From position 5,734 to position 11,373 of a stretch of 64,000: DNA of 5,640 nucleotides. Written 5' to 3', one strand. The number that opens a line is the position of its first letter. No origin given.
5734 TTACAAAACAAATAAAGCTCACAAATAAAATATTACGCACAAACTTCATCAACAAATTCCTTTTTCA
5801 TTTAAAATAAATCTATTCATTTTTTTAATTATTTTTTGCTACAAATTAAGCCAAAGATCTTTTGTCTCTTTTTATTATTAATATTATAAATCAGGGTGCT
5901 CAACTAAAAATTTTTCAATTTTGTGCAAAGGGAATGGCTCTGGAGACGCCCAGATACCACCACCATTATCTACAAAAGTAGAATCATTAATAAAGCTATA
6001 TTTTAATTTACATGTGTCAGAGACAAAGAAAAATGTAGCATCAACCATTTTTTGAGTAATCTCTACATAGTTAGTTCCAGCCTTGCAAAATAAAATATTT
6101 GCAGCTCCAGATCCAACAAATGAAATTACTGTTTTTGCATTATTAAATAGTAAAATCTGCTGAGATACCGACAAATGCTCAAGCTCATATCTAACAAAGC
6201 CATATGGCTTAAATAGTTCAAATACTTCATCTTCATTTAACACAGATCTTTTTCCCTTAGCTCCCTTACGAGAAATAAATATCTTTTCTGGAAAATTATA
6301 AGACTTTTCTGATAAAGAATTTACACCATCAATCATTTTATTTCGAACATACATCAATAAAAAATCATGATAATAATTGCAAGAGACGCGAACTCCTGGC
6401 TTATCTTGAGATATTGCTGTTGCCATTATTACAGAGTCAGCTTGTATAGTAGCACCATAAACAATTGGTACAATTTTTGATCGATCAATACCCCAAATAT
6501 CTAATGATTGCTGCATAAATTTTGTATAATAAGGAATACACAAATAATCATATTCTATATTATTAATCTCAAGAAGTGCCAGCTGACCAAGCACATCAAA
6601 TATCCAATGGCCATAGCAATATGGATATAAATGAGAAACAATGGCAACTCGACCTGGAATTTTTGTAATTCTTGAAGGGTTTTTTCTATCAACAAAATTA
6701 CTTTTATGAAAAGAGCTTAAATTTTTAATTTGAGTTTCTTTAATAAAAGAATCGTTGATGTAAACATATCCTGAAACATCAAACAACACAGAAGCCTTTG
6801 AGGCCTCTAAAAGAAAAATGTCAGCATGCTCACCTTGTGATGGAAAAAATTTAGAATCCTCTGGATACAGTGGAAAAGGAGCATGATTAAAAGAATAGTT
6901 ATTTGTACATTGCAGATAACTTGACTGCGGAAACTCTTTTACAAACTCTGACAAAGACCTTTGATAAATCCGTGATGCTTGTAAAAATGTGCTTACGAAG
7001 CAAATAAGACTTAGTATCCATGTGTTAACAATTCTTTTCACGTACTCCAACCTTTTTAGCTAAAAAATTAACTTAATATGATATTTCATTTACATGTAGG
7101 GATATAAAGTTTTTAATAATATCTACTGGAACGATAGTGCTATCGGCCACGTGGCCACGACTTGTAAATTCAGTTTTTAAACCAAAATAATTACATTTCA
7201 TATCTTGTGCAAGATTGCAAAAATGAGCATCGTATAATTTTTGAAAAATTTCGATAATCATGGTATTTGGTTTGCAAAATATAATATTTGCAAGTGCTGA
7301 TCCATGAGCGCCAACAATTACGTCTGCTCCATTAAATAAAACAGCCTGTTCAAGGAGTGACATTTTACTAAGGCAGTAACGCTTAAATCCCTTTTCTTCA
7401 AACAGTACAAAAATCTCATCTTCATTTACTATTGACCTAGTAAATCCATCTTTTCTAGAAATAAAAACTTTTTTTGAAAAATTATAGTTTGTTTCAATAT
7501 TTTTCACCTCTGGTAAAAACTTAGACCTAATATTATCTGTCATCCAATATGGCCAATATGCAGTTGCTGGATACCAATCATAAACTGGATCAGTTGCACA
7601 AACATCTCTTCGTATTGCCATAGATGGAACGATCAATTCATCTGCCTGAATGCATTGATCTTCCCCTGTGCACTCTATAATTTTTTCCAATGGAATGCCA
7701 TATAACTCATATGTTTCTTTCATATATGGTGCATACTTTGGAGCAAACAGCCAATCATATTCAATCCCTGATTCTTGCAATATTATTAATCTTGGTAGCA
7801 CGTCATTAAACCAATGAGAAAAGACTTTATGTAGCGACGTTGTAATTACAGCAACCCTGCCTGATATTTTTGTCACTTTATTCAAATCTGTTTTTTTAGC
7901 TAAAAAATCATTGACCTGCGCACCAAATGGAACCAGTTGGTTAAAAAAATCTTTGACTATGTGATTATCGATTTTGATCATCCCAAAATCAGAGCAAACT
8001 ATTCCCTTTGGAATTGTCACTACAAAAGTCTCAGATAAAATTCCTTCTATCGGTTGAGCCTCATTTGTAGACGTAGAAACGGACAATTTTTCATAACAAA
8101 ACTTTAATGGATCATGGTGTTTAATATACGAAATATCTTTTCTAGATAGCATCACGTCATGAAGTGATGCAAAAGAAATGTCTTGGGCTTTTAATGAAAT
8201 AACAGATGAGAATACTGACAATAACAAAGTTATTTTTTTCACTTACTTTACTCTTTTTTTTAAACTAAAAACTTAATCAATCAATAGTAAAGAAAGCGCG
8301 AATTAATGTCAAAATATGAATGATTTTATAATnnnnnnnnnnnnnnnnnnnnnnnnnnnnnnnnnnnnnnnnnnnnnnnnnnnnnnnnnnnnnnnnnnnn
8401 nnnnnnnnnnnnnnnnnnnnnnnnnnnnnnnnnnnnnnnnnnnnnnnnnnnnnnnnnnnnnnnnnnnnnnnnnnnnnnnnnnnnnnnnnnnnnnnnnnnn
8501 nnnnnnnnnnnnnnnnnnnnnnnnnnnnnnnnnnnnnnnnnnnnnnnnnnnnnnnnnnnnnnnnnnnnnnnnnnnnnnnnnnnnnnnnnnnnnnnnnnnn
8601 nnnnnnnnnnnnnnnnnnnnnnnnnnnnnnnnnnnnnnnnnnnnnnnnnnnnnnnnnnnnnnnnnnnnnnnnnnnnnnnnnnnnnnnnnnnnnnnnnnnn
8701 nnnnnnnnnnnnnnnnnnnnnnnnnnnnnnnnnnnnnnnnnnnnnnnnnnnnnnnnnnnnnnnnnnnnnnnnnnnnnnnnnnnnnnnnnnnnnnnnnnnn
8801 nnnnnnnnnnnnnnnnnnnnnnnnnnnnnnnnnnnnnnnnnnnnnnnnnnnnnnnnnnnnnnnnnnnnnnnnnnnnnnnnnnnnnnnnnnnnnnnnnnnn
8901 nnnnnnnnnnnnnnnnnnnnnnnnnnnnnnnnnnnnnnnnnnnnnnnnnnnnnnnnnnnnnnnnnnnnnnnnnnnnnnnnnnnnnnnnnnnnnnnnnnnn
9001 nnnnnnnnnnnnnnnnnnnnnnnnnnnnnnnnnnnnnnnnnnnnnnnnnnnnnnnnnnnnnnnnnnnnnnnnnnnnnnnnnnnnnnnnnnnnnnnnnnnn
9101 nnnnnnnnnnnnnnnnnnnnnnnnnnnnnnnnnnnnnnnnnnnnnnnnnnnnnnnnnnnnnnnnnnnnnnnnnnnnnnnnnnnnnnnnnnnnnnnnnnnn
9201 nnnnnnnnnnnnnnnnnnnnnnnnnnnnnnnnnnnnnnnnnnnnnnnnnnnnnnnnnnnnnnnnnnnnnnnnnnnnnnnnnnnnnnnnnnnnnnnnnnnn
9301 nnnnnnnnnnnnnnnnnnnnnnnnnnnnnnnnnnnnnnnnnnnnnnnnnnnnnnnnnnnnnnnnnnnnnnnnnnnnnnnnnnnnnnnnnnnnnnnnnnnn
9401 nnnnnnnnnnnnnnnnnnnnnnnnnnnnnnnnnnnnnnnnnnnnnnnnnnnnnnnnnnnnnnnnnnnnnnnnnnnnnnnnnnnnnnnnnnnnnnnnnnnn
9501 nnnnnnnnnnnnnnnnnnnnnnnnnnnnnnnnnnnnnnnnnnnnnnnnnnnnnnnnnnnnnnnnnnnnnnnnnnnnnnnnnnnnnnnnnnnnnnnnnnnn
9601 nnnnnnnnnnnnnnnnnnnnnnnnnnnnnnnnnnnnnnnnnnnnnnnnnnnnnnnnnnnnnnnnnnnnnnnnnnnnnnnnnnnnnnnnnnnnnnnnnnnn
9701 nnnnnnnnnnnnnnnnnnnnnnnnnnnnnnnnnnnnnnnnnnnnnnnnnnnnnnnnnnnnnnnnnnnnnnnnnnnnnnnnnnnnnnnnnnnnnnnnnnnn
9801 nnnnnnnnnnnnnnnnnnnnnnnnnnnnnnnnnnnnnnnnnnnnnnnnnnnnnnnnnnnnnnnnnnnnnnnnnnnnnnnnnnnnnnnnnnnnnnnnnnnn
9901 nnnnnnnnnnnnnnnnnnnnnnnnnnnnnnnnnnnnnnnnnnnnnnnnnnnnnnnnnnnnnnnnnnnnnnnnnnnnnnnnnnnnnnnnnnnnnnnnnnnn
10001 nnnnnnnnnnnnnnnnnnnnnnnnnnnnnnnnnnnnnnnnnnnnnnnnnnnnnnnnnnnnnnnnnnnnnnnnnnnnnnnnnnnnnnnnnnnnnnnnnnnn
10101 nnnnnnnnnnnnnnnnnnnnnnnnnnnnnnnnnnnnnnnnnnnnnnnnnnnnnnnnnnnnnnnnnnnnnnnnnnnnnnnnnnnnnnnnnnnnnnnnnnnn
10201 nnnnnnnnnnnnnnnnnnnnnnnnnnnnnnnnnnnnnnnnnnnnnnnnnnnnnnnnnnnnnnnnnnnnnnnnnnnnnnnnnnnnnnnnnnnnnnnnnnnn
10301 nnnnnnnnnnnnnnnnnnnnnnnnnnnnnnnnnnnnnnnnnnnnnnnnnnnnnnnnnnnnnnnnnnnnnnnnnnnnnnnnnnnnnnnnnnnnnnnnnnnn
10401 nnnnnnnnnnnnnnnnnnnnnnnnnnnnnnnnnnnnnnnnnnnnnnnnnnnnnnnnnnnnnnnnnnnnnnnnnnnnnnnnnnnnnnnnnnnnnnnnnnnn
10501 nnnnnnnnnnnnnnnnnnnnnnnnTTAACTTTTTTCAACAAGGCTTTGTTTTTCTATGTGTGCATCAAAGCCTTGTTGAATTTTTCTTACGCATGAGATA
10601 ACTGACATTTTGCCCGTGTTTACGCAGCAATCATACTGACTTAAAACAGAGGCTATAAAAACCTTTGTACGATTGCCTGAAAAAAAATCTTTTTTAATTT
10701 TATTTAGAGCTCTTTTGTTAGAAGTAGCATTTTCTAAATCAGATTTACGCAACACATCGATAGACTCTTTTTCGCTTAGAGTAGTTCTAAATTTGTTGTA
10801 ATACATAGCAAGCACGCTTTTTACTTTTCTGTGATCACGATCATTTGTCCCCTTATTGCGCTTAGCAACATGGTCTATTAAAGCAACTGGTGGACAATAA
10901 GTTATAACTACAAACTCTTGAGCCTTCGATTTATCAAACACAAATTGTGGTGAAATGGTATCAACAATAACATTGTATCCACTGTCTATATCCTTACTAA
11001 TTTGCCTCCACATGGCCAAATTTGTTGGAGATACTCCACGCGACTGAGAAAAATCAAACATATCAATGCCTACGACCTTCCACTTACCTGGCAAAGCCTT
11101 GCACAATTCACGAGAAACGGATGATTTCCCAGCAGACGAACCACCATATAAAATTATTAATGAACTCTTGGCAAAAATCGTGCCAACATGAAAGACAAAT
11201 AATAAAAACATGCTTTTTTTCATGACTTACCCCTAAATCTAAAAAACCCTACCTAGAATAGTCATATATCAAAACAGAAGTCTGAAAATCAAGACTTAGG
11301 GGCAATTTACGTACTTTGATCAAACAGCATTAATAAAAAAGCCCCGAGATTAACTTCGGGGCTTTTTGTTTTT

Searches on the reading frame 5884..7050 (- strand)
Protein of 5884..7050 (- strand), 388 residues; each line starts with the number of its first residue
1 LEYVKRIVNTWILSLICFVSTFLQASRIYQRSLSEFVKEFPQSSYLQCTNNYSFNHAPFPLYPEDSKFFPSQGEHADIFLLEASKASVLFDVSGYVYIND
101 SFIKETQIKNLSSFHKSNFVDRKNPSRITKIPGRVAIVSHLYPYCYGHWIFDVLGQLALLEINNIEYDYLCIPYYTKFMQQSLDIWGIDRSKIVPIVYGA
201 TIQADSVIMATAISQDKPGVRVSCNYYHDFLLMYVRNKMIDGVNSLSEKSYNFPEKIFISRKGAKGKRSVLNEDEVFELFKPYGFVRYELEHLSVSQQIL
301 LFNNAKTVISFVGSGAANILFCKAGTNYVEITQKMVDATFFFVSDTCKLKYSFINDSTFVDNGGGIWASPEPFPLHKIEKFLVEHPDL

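Call 11: search_protein_families(library=pfam, proteins=[window:5884-7050:-])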
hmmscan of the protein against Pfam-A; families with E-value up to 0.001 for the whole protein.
window:5884-7050:- (388 aa): 1 family
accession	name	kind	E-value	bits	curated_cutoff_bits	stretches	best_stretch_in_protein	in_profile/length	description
PF04577.19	Glyco_transf_61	-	1.4e-22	80.9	27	1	146-328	1-136/137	Glycosyltransferase 61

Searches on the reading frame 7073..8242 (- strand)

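Call 11: search_protein_families(library=pfam, proteins=[window:7073-8242:-])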
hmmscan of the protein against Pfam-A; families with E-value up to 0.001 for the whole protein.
window:7073-8242:- (389 aa): 1 family
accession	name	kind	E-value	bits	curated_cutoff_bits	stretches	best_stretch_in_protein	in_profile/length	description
PF04577.19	Glyco_transf_61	-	2e-27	96.6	27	1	141-330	1-137/137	Glycosyltransferase 61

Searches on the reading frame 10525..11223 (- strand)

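Call 10: search_protein_families(library=pfam, proteins=[window:10525-11223:-])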
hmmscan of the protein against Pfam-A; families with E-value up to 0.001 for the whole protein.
window:10525-11223:- (232 aa): 1 family
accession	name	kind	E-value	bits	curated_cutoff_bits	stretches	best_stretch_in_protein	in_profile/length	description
PF07931.18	CPT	-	1.3e-08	35.3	22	1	21-58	2-39/172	Chloramphenicol phosphotransferase-like protein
